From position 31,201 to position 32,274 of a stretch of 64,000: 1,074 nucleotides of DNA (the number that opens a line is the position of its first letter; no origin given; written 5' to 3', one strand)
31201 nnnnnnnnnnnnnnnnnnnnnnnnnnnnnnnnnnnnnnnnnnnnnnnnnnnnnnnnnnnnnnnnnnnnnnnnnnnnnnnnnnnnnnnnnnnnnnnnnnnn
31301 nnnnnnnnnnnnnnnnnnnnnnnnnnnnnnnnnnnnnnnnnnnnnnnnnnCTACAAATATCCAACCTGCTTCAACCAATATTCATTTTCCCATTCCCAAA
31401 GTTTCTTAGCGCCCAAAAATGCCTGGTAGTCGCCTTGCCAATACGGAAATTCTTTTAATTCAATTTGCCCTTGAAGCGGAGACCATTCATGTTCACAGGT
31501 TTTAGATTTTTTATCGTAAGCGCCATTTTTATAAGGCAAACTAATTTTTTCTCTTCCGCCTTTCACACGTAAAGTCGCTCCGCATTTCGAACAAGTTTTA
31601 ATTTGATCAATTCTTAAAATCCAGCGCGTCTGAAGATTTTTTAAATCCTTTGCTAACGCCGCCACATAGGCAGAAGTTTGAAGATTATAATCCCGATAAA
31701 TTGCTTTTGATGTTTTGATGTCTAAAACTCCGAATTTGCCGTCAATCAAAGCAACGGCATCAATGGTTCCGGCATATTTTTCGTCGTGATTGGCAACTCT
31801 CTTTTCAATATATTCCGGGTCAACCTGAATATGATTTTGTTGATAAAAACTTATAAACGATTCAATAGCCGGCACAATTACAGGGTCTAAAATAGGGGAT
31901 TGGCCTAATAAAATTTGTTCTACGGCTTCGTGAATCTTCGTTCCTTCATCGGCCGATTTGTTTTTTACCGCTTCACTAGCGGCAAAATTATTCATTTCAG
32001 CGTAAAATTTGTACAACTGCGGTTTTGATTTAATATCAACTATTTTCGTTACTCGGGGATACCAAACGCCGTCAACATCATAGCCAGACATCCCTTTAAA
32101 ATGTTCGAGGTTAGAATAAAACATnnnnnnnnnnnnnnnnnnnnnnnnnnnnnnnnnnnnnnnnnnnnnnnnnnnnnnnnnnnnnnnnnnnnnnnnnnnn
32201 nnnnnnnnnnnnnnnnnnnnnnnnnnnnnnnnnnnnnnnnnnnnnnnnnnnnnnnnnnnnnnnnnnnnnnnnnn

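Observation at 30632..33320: Accessory patch: consensus-promoter small-ORF operon, convergent Cas4/RecB-like nuclease, hairpin-dense noncoding DNA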

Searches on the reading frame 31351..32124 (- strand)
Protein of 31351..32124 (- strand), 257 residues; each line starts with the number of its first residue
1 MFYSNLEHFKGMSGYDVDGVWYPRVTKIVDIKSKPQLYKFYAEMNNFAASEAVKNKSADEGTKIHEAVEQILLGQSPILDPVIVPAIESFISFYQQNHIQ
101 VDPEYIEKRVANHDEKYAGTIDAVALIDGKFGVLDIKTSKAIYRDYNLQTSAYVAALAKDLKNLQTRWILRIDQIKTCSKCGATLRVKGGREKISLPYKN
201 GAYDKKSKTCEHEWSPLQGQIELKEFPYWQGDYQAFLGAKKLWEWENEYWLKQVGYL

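Call 6: search_protein_families(library=pfam, proteins=[window:31351-32124:-], max_evalue=0.1)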
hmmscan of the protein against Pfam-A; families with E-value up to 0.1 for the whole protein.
window:31351-32124:- (257 aa): 2 families
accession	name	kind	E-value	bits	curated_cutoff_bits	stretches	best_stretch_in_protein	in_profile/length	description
PF12705.13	PDDEXK_1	-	0.0063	16.9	22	1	118-164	125-176/247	PD-(D/E)XK nuclease superfamily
PF13408.12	Zn_ribbon_recom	-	0.092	13.6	25.3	0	177-213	7-42/58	Recombinase zinc beta ribbon domain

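Call 14: find_encoding_contigs(protein=window:31351-32124:-, flank=10000, max_places=6)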
Protein window:31351-32124:- (257 aa): no gene with exactly this product is on record in the collection.
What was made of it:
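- Tried and rejected: Exact look-up of the nuclease in the assembly index found nothing (call 14).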

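Call 16: find_homologous_proteins(query=window:31351-32124:-)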
Query window:31351-32124:- (257 aa): 2072 proteins with E <= 0.001 among 2388 candidates; the best 120 are listed.
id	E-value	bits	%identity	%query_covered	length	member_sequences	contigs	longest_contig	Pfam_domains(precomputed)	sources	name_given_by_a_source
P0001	1.2e-164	564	95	100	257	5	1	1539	-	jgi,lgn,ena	-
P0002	2.6e-141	488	80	100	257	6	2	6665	-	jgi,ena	-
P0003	6.9e-139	480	77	100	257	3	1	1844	-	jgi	jgi:hypothetical protein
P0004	6.2e-138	477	77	100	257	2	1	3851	-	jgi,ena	-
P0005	3.0e-133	461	75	100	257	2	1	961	-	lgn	-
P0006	3.7e-133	461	74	100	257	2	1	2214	-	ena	-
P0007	9.6e-133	460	73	100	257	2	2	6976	-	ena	-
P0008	1.4e-132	459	74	100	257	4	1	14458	-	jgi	-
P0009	2.4e-132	458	74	100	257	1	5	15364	-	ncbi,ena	-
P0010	9.1e-132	456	72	100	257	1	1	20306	-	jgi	jgi:hypothetical protein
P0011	9.3e-132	456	73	100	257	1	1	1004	-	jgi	-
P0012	1.2e-131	456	75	100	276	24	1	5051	-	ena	-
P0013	1.4e-131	456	73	100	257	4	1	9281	-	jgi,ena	-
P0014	4.2e-131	454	73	100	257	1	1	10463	-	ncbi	-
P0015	4.8e-131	454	74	100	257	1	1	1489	-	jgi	jgi:hypothetical protein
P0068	9.2e-126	437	72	100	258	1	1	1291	PF12705.14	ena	-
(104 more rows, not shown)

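Call 18: find_related_loci(query=A1, collection=genome_contigs, flank=6000)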
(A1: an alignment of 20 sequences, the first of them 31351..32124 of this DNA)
Query A1 (257 aa) in genome_contigs; peptide patterns used: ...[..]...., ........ (x = any residue, [..] = any of these).
498 stretches matched a pattern; 457 encode a relative of the query (tblastn E <= 1e-3); the best 80 are kept; 80 distinct loci.
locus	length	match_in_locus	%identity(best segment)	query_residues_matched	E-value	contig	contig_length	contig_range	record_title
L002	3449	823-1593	77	1-257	6e-149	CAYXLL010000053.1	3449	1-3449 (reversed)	MAG TPA_asm: uncultured Candidatus Saccharibacteria bacterium isolate binchicken_co265_369 genome assembly, contig: NODE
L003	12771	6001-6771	75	1-257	2e-137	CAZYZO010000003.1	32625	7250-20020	MAG TPA_asm: uncultured Candidatus Saccharibacteria bacterium isolate binchicken_co34_320 genome assembly, contig: NODE_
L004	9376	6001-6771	74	1-257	7e-136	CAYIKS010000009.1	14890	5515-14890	MAG TPA_asm: uncultured Candidatus Saccharibacteria bacterium isolate ERP119705_co20_486 genome assembly, contig: NODE_4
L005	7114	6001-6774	75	1-257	7e-136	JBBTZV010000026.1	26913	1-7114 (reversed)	MAG: Patescibacteria group bacterium isolate H41-bin027_1 H41_bin027_1_000000000026, whole genome shotgun sequence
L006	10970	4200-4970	74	1-257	1e-134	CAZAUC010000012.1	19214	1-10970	MAG TPA_asm: uncultured Candidatus Saccharibacteria bacterium isolate SRP214966_co6_158 genome assembly, contig: NODE_15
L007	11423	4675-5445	74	1-257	8e-135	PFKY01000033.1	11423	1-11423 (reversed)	MAG: Candidatus Wolfebacteria bacterium CG_4_10_14_0_8_um_filter_39_64 CG_4_10_14_0.8_um_filter_scaffold_16305_c, whole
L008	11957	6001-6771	75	1-257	3e-134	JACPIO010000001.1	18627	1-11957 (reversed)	MAG: Candidatus Wolfebacteria bacterium isolate NC_groundwater_443_Ag_B-0.1um_44_15 GD18-4_B1_scaffold_47340, whole geno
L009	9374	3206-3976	74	1-257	5e-134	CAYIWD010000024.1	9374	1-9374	MAG TPA_asm: uncultured Candidatus Saccharibacteria bacterium isolate ERP119705_co3_600 genome assembly, contig: NODE_90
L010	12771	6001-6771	74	1-257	5e-133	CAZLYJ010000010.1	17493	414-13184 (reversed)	MAG TPA_asm: uncultured Candidatus Saccharibacteria bacterium isolate SRP050083_co3_77 genome assembly, contig: NODE_245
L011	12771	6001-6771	74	1-257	1e-132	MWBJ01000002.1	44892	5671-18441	MAG: Parcubacteria group bacterium ADurb.Bin305 BWY48_contig000002, whole genome shotgun sequence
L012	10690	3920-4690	74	1-257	4e-132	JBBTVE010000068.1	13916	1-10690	MAG: Patescibacteria group bacterium isolate H52-bin098_1 H52_bin098_1_000000000068, whole genome shotgun sequence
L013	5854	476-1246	73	1-257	1e-132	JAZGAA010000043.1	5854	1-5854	MAG: Candidatus Paceibacterota bacterium isolate SCS1bin.15 SCS1bin.15_43, whole genome shotgun sequence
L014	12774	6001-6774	71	1-257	1e-131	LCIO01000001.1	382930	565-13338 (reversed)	MAG: Candidatus Wolfebacteria bacterium GW2011_GWA1_44_24 UW50_C0001, whole genome shotgun sequence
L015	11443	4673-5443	72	1-257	9e-131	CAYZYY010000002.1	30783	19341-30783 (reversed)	MAG TPA_asm: uncultured Candidatus Saccharibacteria bacterium isolate binchicken_co129_17 genome assembly, contig: NODE_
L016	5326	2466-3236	69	1-257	3e-131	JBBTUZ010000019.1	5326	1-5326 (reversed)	MAG: Patescibacteria group bacterium isolate H32-bin045_1 H32_bin045_1_000000000019, whole genome shotgun sequence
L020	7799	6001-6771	71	1-257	9e-129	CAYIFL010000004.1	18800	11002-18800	MAG TPA_asm: uncultured Candidatus Saccharibacteria bacterium isolate ERP119705_co18_686 genome assembly, contig: NODE_3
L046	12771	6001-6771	65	1-257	2e-117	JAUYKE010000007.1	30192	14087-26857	MAG: Candidatus Colwellbacteria bacterium isolate C24_metabat.bin.18 C24_k141_40198, whole genome shotgun sequence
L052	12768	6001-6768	64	1-257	4e-116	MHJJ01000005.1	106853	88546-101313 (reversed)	MAG: Candidatus Harrisonbacteria bacterium RIFCSPLOWO2_01_FULL_44_18 rifcsplowo2_01_scaffold_1676, whole genome shotgun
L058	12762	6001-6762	64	1-257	3e-114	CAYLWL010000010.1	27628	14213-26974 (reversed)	MAG TPA_asm: uncultured Candidatus Saccharibacteria bacterium isolate binchicken_co227_1182 genome assembly, contig: NOD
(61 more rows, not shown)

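Call 28: search_solved_structures(query=A1, max_evalue=1, show_alignments=2)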
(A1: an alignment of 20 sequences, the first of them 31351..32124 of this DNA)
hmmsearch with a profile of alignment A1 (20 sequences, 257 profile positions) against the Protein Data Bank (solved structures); distinct sequences matched with E-value up to 1: 4.
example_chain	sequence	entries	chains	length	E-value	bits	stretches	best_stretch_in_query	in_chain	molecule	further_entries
8xa9_A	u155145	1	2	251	0.00029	23.6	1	60-162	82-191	Mitochondrial genome maintenance exonuclease 1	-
5zyu_A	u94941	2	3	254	0.0003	23.5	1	60-162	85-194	Mitochondrial genome maintenance exonuclease 1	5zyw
5zyt_A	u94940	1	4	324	0.00048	22.9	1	60-162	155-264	Mitochondrial genome maintenance exonuclease 1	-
5zyv_A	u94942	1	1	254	0.0018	21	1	104-162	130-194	Mitochondrial genome maintenance exonuclease 1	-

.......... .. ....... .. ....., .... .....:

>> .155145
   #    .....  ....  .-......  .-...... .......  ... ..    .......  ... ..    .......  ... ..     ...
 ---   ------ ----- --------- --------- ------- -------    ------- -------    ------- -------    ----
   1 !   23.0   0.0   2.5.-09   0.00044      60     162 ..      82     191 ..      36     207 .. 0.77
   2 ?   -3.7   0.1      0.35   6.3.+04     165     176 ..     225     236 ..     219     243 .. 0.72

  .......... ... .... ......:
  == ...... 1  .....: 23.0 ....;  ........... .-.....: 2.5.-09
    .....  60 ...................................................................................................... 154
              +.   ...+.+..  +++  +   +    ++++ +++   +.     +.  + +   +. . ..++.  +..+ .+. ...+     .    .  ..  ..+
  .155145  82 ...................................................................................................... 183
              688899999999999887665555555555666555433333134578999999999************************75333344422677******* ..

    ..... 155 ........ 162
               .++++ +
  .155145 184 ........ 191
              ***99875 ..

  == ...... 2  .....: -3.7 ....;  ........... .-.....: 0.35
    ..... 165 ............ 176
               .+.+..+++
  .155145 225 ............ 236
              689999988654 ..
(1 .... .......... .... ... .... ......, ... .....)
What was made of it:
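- Closest known: MGME1. Same: Profile hit to MGME1 at E = 3e-4 (call 28).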

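Call 33: predict_structure(alignment_id=A1)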
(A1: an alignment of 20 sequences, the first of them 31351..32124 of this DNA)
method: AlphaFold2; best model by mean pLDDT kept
length: 257 residues; sequences in the alignment: 20
mean_pLDDT: 72.3   pTM: 0.67
mean pLDDT of the five models: 72.3, 65.9, 65.4, 61.4, 46.6
residues with pLDDT >= 90: 34; 70-90: 103; 50-70: 91; < 50: 29
segments of 3 or more residues with pLDDT < 50: 1-3, 25-33, 111-117, 141-144
pLDDT, mean of each block of 10 residues (from residue 1): 54 60 49 51 58 65 84 86 90 91 77 50 86 77 56 74 84 90 82 81 80 91 80 65 59 54
secondary structure, 60 per line:
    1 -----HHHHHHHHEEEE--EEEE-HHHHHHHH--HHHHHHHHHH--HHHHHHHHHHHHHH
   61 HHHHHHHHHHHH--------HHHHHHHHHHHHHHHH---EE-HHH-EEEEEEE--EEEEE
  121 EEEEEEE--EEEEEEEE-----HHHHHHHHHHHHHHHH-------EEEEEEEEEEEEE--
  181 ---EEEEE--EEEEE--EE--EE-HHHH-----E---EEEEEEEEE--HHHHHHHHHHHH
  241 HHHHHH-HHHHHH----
elements in order: H6-13 E14-17 E20-23 H25-32 H35-44 H47-72 H81-96 E107-113 E116-127 E130-137 H143-158 E166-178 E184-188 E191-195 H205-208 E218-226 H229-246 H248-253

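Call 38: fold_search(model_id=the predicted structure, library=pdb)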
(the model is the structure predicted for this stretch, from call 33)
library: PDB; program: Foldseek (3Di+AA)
matches with E <= 10: 979; with E <= 0.001: 0
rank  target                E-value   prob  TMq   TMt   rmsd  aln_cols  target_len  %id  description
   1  5ino_A                7.7e-03  0.75  0.18  0.19   9.9       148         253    7  Human Tdp2 reaction product (5'-phosphorylated DNA)-Mg2+ complex (released 2016-04-27)
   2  5ino_B                1.3e-02  0.80  0.21  0.22   9.2       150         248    7  Human Tdp2 reaction product (5'-phosphorylated DNA)-Mg2+ complex (released 2016-04-27)
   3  5inn_B                2.0e-02  0.20  0.13  0.14  11.1       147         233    4  Mouse Tdp2 D358N protein, apo state with increased disorder amongst variable DNA-binding grasp conformations (released 2016-04-27)
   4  6ca4_A                2.6e-02  0.23  0.14  0.15  10.8       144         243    8  Crystal structure of humanized D. rerio TDP2 by 14 mutations (released 2018-05-02)
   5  5inm_C                3.0e-02  0.16  0.13  0.14  11.0       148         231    5  Mouse Tdp2 protein, apo state with variable DNA-binding grasp conformations (released 2016-04-27)
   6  3n7z_B                3.2e-02  0.23  0.18  0.14  12.7       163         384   10  Crystal structure of acetyltransferase from Bacillus anthracis (released 2010-06-16)
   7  5inn_D                3.2e-02  0.16  0.14  0.14  11.2       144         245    4  Mouse Tdp2 D358N protein, apo state with increased disorder amongst variable DNA-binding grasp conformations (released 2016-04-27)
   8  5inm_A                3.2e-02  0.13  0.12  0.12  11.3       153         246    6  Mouse Tdp2 protein, apo state with variable DNA-binding grasp conformations (released 2016-04-27)
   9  5j3z_A                3.5e-02  0.30  0.15  0.15   9.5       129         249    5  Crystal structure of m2hTDP2-CAT in complex with a small molecule inhibitor (released 2016-05-04)
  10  4gyz_I                3.8e-02  0.25  0.15  0.16  10.4       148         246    7  Mus Musculus Tdp2 Bound to dAMP and Mg2+ (released 2012-10-31)
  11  4gyz_E                4.0e-02  0.14  0.13  0.13  11.2       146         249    5  Mus Musculus Tdp2 Bound to dAMP and Mg2+ (released 2012-10-31)
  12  6nf0                  4.2e-02  0.38  0.19  0.17  12.4       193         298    7  Nocturnin with bound NADPH substrate (released 2019-05-01)
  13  5j3p_B                4.5e-02  0.38  0.19  0.20  10.1       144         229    7  Crystal structure of the catalytic domain of human tyrosyl DNA phosphodiesterase 2 (released 2016-05-04)
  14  4gyz_A                4.5e-02  0.18  0.14  0.14  10.9       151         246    6  Mus Musculus Tdp2 Bound to dAMP and Mg2+ (released 2012-10-31)
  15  4gyz_H                4.8e-02  0.63  0.15  0.16   6.8        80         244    6  Mus Musculus Tdp2 Bound to dAMP and Mg2+ (released 2012-10-31)
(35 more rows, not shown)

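Call 59: search_protein_families(library=phrogs, proteins=[window:31351-32124:-], max_evalue=0.01)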
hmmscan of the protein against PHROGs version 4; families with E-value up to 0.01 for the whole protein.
window:31351-32124:- (257 aa): 5 families
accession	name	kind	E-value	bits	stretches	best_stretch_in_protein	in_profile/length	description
phrog_298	-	DNA, RNA and nucleotide metabolism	6.3e-26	92.4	1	15-174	58-221/293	exonuclease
phrog_466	-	DNA, RNA and nucleotide metabolism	1.3e-12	48.8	1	54-168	208-329/446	exonuclease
phrog_69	-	DNA, RNA and nucleotide metabolism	6.3e-08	33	1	53-164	116-254/501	exonuclease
phrog_1706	-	DNA, RNA and nucleotide metabolism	3.6e-06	27.7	1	51-162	78-177/293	CRISPR/Cas system associated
phrog_3953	-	DNA, RNA and nucleotide metabolism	1.6e-05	25.7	1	45-180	28-155/186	exonuclease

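Call 60: search_protein_families(library=padloc, proteins=[window:31351-32124:-], max_evalue=0.01)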
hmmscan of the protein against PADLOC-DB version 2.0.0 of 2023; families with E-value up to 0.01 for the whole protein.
window:31351-32124:- (257 aa): 5 families
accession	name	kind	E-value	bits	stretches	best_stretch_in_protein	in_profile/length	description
PDLC01250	Cas4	-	1.1e-05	23.8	1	56-172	29-116/168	"CAS-I,CAS-II,CAS-III,CAS-IV,CAS-V,CAS-VI; acquisition_associated"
PDLC00943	Cas4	-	8e-05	20.7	1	109-161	58-113/180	CRISPR-associated protein Cas4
PDLC00944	Cas4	-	9.4e-05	20.7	1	111-160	59-112/177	Cas4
PDLC01447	Cas4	-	0.0019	16.7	1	41-158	21-94/161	"CAS-I,CAS-II,CAS-III,CAS-IV,CAS-V,CAS-VI; acquisition_associated"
PDLC02410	Aga_Cas4-like_Nuc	-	0.0091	13.8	0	63-178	91-191/255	Class II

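Call 69: search_protein_families(library=ncbifam, proteins=[window:31351-32124:-], max_evalue=0.00001)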
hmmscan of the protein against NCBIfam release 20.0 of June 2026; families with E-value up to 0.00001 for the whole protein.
window:31351-32124:- (257 aa): 0 families

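Call 96: search_protein_families(library=pfam, proteins=[L006:1014-2264:+, L003:4548-5993:+, L020:3862-4428:+, L058:2667-3137:+], max_evalue=0.001)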
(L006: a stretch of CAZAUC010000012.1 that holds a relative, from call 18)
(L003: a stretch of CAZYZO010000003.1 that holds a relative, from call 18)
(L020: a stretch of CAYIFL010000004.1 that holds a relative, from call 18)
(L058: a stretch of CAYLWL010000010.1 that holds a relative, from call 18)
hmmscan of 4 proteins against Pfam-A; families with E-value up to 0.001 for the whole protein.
L006:1014-2264:+ (416 aa): 1 family
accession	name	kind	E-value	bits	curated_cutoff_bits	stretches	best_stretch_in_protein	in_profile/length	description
PF01551.29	Peptidase_M23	-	5.2e-31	107.2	28.7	1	300-389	2-89/96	Peptidase family M23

L003:4548-5993:+ (481 aa): 4 families
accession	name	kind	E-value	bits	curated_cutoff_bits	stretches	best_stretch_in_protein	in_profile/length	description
PF01225.30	Mur_ligase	-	5.5e-25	88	21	1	5-104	1-94/95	Mur ligase family, catalytic domain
PF08245.18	Mur_ligase_M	-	3.3e-21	76.6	24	1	109-300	1-199/200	Mur ligase middle domain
PF02875.26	Mur_ligase_C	-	2.2e-13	51.6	28.4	1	336-445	8-109/127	Mur ligase, glutamate ligase domain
PF21799.2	MurD-like_N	-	1.9e-08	34.9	27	1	6-90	3-86/88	Mur ligase MurD-like, N-terminal domain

L020:3862-4428:+ (188 aa): 1 family
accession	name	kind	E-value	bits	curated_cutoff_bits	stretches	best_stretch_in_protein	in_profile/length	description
PF00961.24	LAGLIDADG_1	-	4.7e-24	85.7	23.1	1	25-130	1-102/102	LAGLIDADG endonuclease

L058:2667-3137:+ (156 aa): 0 families
